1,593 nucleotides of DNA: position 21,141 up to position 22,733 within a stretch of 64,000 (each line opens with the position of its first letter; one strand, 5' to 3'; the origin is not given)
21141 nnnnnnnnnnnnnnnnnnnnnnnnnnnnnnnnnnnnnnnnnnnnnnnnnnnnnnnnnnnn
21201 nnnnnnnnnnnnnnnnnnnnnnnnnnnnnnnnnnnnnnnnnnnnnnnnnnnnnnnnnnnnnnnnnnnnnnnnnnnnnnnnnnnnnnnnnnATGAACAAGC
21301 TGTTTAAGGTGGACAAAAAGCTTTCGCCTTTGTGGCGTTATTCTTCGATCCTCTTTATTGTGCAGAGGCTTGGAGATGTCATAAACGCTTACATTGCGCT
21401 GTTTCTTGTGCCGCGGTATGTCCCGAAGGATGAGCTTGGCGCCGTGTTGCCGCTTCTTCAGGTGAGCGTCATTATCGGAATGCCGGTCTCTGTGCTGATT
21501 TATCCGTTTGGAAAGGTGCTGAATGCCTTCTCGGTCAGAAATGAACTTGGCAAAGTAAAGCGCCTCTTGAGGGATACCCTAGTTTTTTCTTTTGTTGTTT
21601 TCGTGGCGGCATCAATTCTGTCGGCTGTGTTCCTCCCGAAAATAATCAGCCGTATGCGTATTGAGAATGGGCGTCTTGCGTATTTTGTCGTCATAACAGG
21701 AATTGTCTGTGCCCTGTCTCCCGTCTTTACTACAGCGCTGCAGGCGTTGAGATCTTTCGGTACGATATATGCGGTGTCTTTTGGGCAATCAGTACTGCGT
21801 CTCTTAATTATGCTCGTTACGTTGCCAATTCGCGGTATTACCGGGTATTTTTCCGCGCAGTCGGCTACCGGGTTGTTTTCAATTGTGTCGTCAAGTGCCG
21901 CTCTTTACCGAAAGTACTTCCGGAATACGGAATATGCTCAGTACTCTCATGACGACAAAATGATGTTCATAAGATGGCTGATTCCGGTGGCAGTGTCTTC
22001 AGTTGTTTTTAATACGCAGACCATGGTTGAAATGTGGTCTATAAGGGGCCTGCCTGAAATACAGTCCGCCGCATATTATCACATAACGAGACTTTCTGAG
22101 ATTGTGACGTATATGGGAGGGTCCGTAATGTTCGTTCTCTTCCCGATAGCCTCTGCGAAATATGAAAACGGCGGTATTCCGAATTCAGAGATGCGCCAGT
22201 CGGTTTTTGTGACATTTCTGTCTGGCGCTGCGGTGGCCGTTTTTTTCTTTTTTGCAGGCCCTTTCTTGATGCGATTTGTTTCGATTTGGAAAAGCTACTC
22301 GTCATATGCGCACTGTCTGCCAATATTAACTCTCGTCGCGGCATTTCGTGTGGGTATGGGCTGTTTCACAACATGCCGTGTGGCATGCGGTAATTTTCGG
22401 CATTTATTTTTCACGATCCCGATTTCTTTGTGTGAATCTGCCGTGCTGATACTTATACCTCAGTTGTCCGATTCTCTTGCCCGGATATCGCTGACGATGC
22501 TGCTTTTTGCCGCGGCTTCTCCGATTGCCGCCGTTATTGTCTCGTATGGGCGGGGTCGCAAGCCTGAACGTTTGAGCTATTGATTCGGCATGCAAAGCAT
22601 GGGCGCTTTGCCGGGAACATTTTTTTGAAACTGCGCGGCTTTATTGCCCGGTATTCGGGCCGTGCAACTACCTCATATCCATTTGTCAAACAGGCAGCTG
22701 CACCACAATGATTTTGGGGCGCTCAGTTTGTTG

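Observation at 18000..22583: Tightly overlapped operon: parA-like ATPase / NSS Na+ symporter / lysine-2,3-aminomutase-family radical SAM / MOP flippase-like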

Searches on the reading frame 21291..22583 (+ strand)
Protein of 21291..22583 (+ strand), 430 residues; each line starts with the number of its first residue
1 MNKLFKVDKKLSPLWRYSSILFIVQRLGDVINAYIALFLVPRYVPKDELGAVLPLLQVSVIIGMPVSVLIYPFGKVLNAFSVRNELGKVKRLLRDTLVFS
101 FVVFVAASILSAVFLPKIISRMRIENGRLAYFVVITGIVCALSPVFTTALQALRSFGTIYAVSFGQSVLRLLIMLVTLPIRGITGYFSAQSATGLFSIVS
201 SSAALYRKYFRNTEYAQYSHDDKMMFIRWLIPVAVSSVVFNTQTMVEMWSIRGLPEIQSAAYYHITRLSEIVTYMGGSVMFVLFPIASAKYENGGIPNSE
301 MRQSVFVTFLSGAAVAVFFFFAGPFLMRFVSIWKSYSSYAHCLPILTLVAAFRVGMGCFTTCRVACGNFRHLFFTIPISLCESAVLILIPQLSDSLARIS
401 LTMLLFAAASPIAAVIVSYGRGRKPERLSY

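Call 3: search_protein_families(library=pfam, proteins=[window:21291-22583:+], max_evalue=0.01)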
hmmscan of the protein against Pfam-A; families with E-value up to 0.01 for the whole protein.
window:21291-22583:+ (430 aa): 0 families

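Call 4: search_protein_families(library=ncbifam, proteins=[window:21291-22583:+], max_evalue=0.01)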
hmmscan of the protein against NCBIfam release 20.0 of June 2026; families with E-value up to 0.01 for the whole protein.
window:21291-22583:+ (430 aa): 0 families

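Call 11: find_homologous_proteins(query=window:21291-22583:+)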
Query window:21291-22583:+ (430 aa): 70 proteins with E <= 0.001 among 8000 candidates.
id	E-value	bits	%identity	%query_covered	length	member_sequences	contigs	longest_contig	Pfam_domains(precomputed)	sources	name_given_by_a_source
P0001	2.6e-271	918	99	100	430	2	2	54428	-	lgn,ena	-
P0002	1.2e-86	310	41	88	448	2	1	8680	-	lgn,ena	-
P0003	5.4e-85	304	41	90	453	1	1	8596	-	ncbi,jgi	jgi:O-antigen/teichoic acid export membrane protein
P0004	4.5e-84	301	41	90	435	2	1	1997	-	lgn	-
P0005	5.0e-84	301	39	87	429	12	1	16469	-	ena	-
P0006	1.5e-83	299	40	87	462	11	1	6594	-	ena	-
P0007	1.6e-83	299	38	90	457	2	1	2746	-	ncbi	-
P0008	1.9e-82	296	39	89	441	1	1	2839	-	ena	-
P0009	1.9e-82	296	38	90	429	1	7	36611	-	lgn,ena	-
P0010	2.2e-82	296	40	90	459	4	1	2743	-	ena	-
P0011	3.8e-82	295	41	89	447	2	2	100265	-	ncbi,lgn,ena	-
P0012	1.1e-81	293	39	89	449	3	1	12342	-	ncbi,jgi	jgi:O-antigen/teichoic acid export membrane protein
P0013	1.2e-81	293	42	89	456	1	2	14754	-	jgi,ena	-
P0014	2.3e-81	292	40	89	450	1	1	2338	-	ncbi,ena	-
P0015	4.7e-81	291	39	89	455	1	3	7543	-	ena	-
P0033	2.3e-75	272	37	86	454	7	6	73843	-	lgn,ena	-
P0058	5.3e-59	219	35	85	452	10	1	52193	-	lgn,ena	-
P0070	3.4e-29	120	26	90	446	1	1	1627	PF01943.23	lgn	-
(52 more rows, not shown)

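Call 13: find_encoding_contigs(protein=P0011, flank=8000, max_places=2)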
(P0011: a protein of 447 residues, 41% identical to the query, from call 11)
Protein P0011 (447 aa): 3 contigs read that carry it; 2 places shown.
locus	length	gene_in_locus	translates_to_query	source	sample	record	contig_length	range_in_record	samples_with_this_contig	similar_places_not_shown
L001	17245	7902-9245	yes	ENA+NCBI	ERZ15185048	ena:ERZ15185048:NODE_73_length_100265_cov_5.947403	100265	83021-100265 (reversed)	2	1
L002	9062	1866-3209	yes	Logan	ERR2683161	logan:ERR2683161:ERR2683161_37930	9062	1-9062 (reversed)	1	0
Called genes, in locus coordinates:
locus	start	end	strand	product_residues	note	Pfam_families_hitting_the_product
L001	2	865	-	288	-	?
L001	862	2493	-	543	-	PF21922:PBP_dimer_2 (weak), PF00905:Transpeptidase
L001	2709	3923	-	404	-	PF13570:Beta-prop_ACSF4 (weak), PF01011:PQQ (faint), PF13360:PQQ_2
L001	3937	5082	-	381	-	PF13439:Glyco_transf_4, PF13579:Glyco_trans_4_4 (weak), PF20706:GT4-conflict, PF00534:Glycos_transf_1, PF13692:Glyco_trans_1_4, PF13524:Glyco_trans_1_2 (weak)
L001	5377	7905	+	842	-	-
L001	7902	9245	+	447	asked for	-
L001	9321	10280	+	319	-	PF13489:Methyltransf_23, PF13847:Methyltransf_31 (faint), PF08241:Methyltransf_11, PF08242:Methyltransf_12 (weak), PF13649:Methyltransf_25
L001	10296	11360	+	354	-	PF13641:Glyco_tranf_2_3, PF00535:Glycos_transf_2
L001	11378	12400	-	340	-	PF13692:Glyco_trans_1_4, PF00534:Glycos_transf_1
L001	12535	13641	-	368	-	PF01370:Epimerase, PF02719:Polysacc_synt_2, PF04321:RmlD_sub_bind, PF16363:GDP_Man_Dehyd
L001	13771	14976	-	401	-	-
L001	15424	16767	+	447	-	PF15892:BNR_4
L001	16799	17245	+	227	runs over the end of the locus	PF01786:AOX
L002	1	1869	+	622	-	?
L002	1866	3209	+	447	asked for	-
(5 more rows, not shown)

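Call 14: find_encoding_contigs(protein=P0033, flank=8000, max_places=2)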
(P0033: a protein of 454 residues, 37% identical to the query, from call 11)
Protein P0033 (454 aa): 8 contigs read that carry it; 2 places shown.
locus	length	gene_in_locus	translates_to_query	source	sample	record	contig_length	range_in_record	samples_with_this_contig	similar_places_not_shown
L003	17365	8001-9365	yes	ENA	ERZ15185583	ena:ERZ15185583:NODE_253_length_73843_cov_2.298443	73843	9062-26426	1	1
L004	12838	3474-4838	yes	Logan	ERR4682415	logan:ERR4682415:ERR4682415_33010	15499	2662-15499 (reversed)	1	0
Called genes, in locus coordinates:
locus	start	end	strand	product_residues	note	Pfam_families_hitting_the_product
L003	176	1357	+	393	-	PF00438:S-AdoMet_synt_N, PF02772:S-AdoMet_synt_M, PF02773:S-AdoMet_synt_C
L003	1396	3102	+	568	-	PF05157:MshEN, PF00437:T2SSE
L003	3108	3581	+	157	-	PF11969:DcpS_C, PF01230:HIT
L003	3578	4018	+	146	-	-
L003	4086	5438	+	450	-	PF02056:Glyco_hydro_4, PF11975:Glyco_hydro_4C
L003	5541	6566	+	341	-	PF02030:Lipoprotein_8 (weak), PF01547:SBP_bac_1, PF13531:SBP_bac_11, PF13416:SBP_bac_8, PF13343:SBP_bac_6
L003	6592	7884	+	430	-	PF01225:Mur_ligase, PF08245:Mur_ligase_M (faint), PF02875:Mur_ligase_C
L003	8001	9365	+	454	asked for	-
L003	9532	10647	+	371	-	-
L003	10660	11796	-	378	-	-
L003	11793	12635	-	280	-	-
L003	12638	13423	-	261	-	-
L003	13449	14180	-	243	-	PF09339:HTH_IclR, PF01614:IclR_C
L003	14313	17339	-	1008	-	PF00069:Pkinase, PF07714:PK_Tyr_Ser-Thr, PF12773:DZR (weak)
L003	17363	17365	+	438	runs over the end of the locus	PF05697:Trigger_N, PF00254:FKBP_C (weak), PF05698:Trigger_C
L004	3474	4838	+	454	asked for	-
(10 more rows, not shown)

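Call 15: find_encoding_contigs(protein=P0058, flank=8000, max_places=2)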
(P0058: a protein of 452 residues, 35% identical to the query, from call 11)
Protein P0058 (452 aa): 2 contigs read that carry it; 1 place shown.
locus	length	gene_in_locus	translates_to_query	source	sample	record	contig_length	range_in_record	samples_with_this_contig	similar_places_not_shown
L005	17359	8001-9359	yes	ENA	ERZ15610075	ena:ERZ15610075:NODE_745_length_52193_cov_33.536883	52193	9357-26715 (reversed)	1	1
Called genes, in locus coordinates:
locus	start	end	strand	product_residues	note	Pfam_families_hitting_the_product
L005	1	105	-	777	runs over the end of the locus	PF02837:Glyco_hydro_2_N, PF22666:Glyco_hydro_2_N2 (weak), PF00703:Glyco_hydro_2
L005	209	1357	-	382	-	PF00150:Cellulase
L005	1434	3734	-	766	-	PF18952:DUF5696 (faint), PF11308:Glyco_hydro_129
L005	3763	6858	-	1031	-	PF17132:Glyco_hydro_106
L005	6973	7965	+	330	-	PF01501:Glyco_transf_8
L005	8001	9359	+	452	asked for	-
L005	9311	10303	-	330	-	PF01370:Epimerase, PF04321:RmlD_sub_bind, PF16363:GDP_Man_Dehyd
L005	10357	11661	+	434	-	PF00534:Glycos_transf_1, PF13692:Glyco_trans_1_4, PF20706:GT4-conflict (weak)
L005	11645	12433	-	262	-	-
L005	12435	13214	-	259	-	PF18922:DUF5672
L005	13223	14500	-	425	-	-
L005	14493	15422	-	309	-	PF13692:Glyco_trans_1_4, PF00534:Glycos_transf_1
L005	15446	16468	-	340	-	PF22882:GT-D-like (faint)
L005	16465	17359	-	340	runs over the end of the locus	PF13439:Glyco_transf_4, PF13579:Glyco_trans_4_4, PF13524:Glyco_trans_1_2 (weak)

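Call 20: search_solved_structures(query=window:21291-22583:+, max_evalue=10, show_alignments=2)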
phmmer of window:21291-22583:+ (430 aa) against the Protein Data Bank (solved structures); distinct sequences matched with E-value up to 10: 1.
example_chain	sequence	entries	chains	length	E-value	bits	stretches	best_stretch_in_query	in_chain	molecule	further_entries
6bb9_A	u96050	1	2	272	1.3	11.3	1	351-423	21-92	4-amino-4-deoxychorismate lyase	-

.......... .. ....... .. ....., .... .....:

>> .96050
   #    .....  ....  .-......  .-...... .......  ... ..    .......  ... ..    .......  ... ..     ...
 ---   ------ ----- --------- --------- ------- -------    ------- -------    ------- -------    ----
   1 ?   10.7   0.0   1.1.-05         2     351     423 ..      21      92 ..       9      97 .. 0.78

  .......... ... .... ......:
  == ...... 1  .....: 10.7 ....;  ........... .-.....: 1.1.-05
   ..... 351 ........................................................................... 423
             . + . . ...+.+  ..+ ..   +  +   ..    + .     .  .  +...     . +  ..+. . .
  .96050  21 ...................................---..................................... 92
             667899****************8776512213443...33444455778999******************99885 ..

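Call 52: search_protein_families(library=pfam, alignment_id=A2, max_evalue=1)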
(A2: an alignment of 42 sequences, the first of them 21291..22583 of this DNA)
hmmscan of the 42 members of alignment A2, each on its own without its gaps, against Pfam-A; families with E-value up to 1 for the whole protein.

A. member 1, window:21291-22583:+ (430 aa): 0 families

B. families by the number of members that match (of 42 scanned): 16 families
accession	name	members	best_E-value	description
PF01554.23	MatE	3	0.0009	MatE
PF01943.22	Polysacc_synt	1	2.8e-08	Polysaccharide biosynthesis protein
PF19297.4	QcrA_N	1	0.0009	QcrA subunit N-terminal region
PF24357.1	TMD0_ABC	1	0.041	ABC transporter TMD0 domain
PF17703.6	C19orf84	1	0.05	piRNA-mediated silencing protein C19orf84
PF04123.18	DUF373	1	0.13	Domain of unknown function (DUF373)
PF20403.5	DUF6693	1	0.13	Family of unknown function (DUF6693)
PF04257.20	Exonuc_V_gamma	1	0.21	Exodeoxyribonuclease V, gamma subunit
PF07235.16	DUF1427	1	0.21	Protein of unknown function (DUF1427)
PF23186.1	DUF7059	1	0.24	Domain of unknown function (DUF7059)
PF23684.1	ORF20A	1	0.24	ORF20A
PF20237.3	DUF6594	1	0.41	Family of unknown function (DUF6594)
PF08997.15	UCR_6-4kD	1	0.42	Ubiquinol-cytochrome C reductase complex, 6.4kD protein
PF19589.4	DUF6095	1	0.54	Family of unknown function (DUF6095)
PF19629.4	DUF6133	1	0.57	Family of unknown function (DUF6133)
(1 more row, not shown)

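Call 53: search_solved_structures(query=A2, max_evalue=10)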
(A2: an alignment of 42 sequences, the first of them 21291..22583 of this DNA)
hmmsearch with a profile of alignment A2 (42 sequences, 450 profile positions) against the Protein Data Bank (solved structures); distinct sequences matched with E-value up to 10: 0.

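Call 58: predict_structure(alignment_id=A2)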
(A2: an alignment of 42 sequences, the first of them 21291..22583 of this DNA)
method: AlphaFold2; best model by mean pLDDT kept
length: 430 residues; sequences in the alignment: 42
mean_pLDDT: 91.8   pTM: 0.89
mean pLDDT of the five models: 91.8, 89.4, 89.4, 88.5, 87.7
residues with pLDDT >= 90: 327; 70-90: 96; 50-70: 5; < 50: 2
segments of 3 or more residues with pLDDT < 50: none
pLDDT, mean of each block of 10 residues (from residue 1): 83 89 87 89 86 89 93 95 95 94 91 86 80 90 94 93 95 96 94 96 96 95 94 96 93 91 92 92 94 92 96 97 95 94 97 97 94 97 93 89 97 93 61
secondary structure, 60 per line:
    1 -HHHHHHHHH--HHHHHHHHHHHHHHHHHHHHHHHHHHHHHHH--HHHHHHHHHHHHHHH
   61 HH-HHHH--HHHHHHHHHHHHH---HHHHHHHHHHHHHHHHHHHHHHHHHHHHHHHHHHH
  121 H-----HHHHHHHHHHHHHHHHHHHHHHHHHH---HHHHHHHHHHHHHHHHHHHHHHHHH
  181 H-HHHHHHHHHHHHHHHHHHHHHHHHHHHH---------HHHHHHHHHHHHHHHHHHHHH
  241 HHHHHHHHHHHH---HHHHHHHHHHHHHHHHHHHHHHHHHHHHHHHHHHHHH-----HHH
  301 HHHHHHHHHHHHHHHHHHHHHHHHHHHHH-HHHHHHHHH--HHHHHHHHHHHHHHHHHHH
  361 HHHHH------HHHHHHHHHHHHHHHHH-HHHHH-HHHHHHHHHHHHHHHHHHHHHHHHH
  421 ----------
elements in order: H2-10 H13-43 H46-62 H64-67 H70-82 H86-121 H127-152 H156-181 H183-210 H220-252 H256-292 H298-329 H331-339 H342-365 H372-388 H390-394 H396-420

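Call 61: fold_search(model_id=the predicted structure, library=pdb)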
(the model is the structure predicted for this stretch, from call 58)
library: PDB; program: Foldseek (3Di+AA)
matches with E <= 10: 281; with E <= 0.001: 53
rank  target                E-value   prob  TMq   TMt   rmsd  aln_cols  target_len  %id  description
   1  6z71_A                1.2e-07  1.00  0.67  0.68   5.6       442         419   14  Structure of the MATE family multidrug resistance transporter Aq_128 from Aquifex aeolicus in the outward-facing state (released 2021-12-01)
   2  3vvs_A                5.7e-07  1.00  0.67  0.65   5.6       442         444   14  Crystal structure of MATE in complex with MaD3S (released 2013-04-03)
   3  3vvn                  6.8e-07  1.00  0.71  0.69   5.2       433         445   13  Crystal structure of MATE in the straight conformation (released 2013-04-03)
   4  6idp                  6.8e-07  1.00  0.69  0.68   5.3       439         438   10  Crystal structure of Vibrio cholerae MATE transporter VcmN in the straight form (released 2019-01-16)
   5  6z70_A                9.0e-07  1.00  0.68  0.66   5.6       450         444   13  Structure of the MATE family multidrug resistance transporter Aq_128 from Aquifex aeolicus in the outward-facing state (released 2021-12-01)
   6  6fv8_A                9.4e-07  1.00  0.67  0.66   6.1       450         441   14  Dimer structure of the MATE family multidrug resistance transporter Aq_128 from Aquifex aeolicus in the outward-facing (released 2019-03-20)
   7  3vvo                  1.2e-06  1.00  0.67  0.65   5.5       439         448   12  Crystal structure of MATE in the bent conformation (released 2013-04-03)
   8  5yck                  1.4e-06  1.00  0.69  0.67   5.3       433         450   12  Crystal structure of a MATE family protein derived from Camelina sativa at 2.3 angstrom (released 2017-09-27)
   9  3vvp_A                1.4e-06  1.00  0.65  0.67   5.4       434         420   14  Crystal structure of MATE in complex with Br-NRF (released 2013-04-03)
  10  4mlb_C                1.5e-06  1.00  0.72  0.69   4.8       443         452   14  Reverse polarity of binding pocket suggests different function of a MOP superfamily transporter from Pyrococcus furios (released 2013-09-25)
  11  6gwh                  1.9e-06  1.00  0.69  0.68   5.3       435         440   15  Outward-facing conformation of a multidrug resistance MATE family transporter of the MOP superfamily. (released 2019-06-05)
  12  6fv7_B                1.9e-06  1.00  0.65  0.67   5.8       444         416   13  Dimer structure of the MATE family multidrug resistance transporter Aq_128 from Aquifex aeolicus in the outward-facing (released 2019-03-20)
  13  4z3n                  1.9e-06  1.00  0.68  0.68   5.7       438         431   14  Crystal structure of the MATE transporter ClbM (released 2016-01-13)
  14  7php_A                2.1e-06  1.00  0.66  0.63   6.4       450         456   13  Structure of Multidrug and Toxin Compound Extrusion (MATE) transporter NorM by NabFab-fiducial assisted cryo-EM (released 2021-09-01)
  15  6fv6                  2.2e-06  1.00  0.69  0.73   5.0       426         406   14  Monomer structure of the MATE family multidrug resistance transporter Aq_128 from Aquifex aeolicus in the outward-facing (released 2019-03-20)
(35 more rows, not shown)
